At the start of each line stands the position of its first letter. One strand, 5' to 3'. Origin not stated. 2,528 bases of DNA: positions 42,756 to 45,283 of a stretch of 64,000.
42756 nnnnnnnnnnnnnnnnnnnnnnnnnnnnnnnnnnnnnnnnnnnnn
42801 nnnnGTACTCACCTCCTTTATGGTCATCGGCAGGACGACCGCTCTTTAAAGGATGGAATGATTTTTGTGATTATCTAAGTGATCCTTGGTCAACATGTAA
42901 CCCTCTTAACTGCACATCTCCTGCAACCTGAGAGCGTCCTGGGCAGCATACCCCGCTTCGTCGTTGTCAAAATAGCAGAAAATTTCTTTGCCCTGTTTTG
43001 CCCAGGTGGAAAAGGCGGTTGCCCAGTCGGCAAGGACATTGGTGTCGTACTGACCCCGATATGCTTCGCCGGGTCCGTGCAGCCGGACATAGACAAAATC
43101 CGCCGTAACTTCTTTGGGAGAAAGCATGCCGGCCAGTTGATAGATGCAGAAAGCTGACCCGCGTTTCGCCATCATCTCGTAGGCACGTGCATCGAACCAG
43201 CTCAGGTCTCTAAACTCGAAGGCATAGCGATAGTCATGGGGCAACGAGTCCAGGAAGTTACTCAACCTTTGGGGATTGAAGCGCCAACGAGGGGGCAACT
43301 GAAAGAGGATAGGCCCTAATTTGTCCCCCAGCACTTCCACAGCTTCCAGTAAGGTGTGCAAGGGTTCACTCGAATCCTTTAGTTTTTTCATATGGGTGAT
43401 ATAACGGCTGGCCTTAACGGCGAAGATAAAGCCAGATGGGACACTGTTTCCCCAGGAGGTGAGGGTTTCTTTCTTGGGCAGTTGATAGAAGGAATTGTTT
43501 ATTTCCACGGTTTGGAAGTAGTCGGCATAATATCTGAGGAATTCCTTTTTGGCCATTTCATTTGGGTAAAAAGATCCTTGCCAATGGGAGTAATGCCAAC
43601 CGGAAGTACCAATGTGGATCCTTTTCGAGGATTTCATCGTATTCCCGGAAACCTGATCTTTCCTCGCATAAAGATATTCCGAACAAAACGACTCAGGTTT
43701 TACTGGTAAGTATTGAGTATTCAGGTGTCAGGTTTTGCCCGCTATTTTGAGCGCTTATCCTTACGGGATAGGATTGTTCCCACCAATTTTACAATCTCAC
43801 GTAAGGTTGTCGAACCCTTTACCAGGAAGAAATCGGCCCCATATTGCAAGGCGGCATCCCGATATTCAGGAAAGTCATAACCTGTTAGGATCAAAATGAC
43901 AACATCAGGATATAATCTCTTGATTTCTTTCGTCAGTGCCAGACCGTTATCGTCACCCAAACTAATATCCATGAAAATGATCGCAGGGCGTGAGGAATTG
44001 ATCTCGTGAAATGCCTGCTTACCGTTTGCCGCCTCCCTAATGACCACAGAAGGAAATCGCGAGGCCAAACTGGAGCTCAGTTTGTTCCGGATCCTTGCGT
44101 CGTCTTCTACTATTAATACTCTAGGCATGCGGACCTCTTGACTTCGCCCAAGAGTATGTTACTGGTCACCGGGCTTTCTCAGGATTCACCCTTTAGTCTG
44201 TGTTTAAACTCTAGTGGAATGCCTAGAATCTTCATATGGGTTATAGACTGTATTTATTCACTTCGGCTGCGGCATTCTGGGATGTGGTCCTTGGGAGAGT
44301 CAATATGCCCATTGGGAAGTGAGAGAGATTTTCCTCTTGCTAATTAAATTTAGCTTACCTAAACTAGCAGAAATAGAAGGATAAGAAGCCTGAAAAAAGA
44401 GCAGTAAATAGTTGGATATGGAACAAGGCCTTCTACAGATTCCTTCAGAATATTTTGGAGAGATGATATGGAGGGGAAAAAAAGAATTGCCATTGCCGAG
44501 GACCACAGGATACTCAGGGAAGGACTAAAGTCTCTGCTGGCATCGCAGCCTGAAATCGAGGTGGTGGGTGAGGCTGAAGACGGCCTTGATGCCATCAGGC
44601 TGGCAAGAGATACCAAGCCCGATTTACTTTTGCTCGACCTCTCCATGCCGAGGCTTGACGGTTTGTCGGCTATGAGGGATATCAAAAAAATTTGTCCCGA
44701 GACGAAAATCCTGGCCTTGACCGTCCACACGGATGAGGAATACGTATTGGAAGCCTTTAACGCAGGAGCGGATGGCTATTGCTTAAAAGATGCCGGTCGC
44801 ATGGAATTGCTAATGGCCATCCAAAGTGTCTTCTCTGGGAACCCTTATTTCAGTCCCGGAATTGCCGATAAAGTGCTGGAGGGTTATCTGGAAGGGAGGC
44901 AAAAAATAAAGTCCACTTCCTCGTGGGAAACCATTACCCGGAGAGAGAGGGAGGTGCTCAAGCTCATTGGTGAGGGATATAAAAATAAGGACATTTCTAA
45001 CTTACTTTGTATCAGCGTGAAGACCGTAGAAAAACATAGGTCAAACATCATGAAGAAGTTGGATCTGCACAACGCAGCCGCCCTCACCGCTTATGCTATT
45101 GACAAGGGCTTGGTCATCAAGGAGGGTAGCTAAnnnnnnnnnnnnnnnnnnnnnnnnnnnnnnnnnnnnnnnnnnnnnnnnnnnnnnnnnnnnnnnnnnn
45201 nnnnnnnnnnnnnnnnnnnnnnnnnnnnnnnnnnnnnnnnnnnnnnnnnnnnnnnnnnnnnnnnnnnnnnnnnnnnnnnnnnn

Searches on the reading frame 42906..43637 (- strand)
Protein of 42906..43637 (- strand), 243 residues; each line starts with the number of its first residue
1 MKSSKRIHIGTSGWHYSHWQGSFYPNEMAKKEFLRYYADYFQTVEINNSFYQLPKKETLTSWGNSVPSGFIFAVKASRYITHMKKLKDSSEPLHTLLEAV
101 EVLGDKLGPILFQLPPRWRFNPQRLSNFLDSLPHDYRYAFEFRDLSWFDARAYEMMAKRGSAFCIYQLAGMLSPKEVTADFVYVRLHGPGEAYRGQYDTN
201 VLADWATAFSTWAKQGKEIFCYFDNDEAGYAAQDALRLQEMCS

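Call 61: search_protein_families(library=pfam, proteins=[window:42906-43637:-], max_evalue=0.00001)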
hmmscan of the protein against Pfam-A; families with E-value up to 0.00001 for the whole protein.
window:42906-43637:- (243 aa): 1 family
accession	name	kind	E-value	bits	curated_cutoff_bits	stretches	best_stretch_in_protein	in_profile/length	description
PF01904.24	DUF72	-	9.3e-73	245.3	25.3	1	24-241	1-217/217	Protein of unknown function DUF72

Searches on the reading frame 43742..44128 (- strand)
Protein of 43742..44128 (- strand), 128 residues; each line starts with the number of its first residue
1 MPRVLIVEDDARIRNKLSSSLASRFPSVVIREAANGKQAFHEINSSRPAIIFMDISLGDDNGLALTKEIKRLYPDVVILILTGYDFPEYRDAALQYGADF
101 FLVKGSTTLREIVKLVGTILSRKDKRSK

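Call 61: search_protein_families(library=pfam, proteins=[window:43742-44128:-], max_evalue=0.00001)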
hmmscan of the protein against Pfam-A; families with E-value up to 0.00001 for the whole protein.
window:43742-44128:- (128 aa): 1 family
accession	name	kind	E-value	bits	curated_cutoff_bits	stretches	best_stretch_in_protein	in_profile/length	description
PF00072.30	Response_reg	-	1.6e-21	77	30.2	1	4-108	1-102/111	Response regulator receiver domain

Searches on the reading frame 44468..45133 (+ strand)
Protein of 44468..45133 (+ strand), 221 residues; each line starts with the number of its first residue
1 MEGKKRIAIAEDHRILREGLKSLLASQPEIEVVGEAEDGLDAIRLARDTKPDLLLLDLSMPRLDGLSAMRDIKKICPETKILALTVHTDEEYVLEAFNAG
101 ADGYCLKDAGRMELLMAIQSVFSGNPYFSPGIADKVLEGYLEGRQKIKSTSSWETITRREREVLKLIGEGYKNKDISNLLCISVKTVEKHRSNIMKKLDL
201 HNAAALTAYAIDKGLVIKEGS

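Call 61: search_protein_families(library=pfam, proteins=[window:44468-45133:+], max_evalue=0.00001)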
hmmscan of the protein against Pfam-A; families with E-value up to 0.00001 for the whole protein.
window:44468-45133:+ (221 aa): 2 families
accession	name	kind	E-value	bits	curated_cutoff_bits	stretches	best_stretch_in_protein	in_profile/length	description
PF00072.30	Response_reg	-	4.7e-27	94.8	30.2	1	7-118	1-110/111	Response regulator receiver domain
PF00196.25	GerE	-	1.2e-17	63.7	23.5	1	155-210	2-57/57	Bacterial regulatory proteins, luxR family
